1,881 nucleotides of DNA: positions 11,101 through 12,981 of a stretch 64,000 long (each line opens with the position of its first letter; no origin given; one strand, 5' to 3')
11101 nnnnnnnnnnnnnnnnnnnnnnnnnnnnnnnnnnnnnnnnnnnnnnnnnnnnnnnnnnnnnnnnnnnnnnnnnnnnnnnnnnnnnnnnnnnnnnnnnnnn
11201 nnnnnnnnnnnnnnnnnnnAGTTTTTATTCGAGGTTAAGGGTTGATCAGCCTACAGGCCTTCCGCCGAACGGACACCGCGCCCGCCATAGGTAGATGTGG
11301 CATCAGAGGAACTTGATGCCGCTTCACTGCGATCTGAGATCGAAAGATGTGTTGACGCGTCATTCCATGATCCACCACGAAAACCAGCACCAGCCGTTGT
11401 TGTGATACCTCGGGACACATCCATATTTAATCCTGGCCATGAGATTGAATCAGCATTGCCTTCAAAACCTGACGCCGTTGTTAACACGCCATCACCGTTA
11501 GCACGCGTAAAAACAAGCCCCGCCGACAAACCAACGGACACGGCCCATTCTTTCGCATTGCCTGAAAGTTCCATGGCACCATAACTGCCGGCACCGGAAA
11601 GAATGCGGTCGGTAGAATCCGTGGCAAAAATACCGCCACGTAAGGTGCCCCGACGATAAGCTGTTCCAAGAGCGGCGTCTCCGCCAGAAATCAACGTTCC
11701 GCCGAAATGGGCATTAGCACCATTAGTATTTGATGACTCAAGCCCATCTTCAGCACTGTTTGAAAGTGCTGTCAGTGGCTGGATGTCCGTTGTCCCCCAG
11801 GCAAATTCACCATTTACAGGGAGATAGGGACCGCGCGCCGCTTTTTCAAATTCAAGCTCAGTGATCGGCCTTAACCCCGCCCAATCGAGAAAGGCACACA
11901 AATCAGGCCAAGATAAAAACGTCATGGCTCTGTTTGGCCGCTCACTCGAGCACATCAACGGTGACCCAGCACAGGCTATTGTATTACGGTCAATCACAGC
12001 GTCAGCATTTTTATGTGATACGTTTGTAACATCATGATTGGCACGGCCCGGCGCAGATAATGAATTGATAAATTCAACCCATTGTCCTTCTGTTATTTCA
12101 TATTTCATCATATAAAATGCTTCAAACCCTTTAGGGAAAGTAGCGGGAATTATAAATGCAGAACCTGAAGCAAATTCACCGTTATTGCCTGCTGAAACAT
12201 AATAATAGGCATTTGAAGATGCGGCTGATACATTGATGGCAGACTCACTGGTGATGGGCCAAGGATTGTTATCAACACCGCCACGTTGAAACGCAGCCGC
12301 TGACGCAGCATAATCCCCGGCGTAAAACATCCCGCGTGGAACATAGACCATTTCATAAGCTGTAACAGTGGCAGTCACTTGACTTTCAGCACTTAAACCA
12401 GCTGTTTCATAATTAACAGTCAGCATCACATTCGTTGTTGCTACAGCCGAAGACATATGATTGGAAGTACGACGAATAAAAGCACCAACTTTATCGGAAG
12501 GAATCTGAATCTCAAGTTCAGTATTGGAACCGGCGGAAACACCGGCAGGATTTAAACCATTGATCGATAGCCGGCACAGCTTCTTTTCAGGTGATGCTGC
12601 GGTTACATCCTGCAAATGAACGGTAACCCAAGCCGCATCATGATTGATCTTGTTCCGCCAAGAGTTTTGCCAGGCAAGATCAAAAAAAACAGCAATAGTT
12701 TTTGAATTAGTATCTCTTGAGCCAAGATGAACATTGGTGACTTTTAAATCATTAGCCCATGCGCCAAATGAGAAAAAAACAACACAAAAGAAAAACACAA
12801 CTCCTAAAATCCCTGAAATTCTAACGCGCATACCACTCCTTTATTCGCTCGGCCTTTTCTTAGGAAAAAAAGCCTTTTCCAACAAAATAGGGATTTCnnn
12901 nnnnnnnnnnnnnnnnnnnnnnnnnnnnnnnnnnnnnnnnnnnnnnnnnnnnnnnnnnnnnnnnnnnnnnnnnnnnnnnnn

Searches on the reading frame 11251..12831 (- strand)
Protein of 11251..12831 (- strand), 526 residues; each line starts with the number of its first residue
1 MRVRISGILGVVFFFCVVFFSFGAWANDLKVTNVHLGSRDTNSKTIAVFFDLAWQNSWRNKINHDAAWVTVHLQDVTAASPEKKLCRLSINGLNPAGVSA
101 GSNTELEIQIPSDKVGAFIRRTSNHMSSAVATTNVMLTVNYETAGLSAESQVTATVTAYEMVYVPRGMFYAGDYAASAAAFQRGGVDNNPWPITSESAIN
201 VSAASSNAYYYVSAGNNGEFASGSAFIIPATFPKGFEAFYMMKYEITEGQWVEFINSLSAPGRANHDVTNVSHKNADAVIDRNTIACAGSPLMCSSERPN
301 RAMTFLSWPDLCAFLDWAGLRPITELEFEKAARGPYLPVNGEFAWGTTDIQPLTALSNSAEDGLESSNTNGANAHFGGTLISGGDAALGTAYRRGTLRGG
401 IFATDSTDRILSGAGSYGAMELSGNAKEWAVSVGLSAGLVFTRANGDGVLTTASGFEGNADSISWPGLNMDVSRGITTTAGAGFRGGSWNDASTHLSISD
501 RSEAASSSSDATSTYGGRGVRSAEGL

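Call 3: search_protein_families(library=pfam, proteins=[window:11251-12831:-], max_evalue=0.1)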
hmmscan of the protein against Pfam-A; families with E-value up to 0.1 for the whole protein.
window:11251-12831:- (526 aa): 1 family
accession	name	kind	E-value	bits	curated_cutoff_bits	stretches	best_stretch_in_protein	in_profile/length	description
PF03781.23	FGE-sulfatase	-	1.3e-12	48.4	23.3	1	236-348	34-136/255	Sulfatase-modifying factor enzyme 1-like domain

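Call 9: search_protein_families(library=ncbifam, proteins=[window:11251-12831:-], max_evalue=0.01)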
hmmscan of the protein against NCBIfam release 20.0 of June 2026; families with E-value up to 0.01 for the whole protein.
window:11251-12831:- (526 aa): 2 families
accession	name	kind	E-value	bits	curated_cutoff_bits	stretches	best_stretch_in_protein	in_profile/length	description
TIGR03525.2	GldK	equivalog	0.0023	17.3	350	0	485-507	371-393/408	T9SS ring complex lipoprotein PorK/GldK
NF041186.1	SenA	equivalog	0.0095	15.3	420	0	298-347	268-312/382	selenoneine synthase SenA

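Call 88: search_protein_families(library=phrogs, proteins=[window:11251-12831:-], max_evalue=0.01)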
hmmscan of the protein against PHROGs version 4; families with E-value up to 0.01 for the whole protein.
window:11251-12831:- (526 aa): 0 families
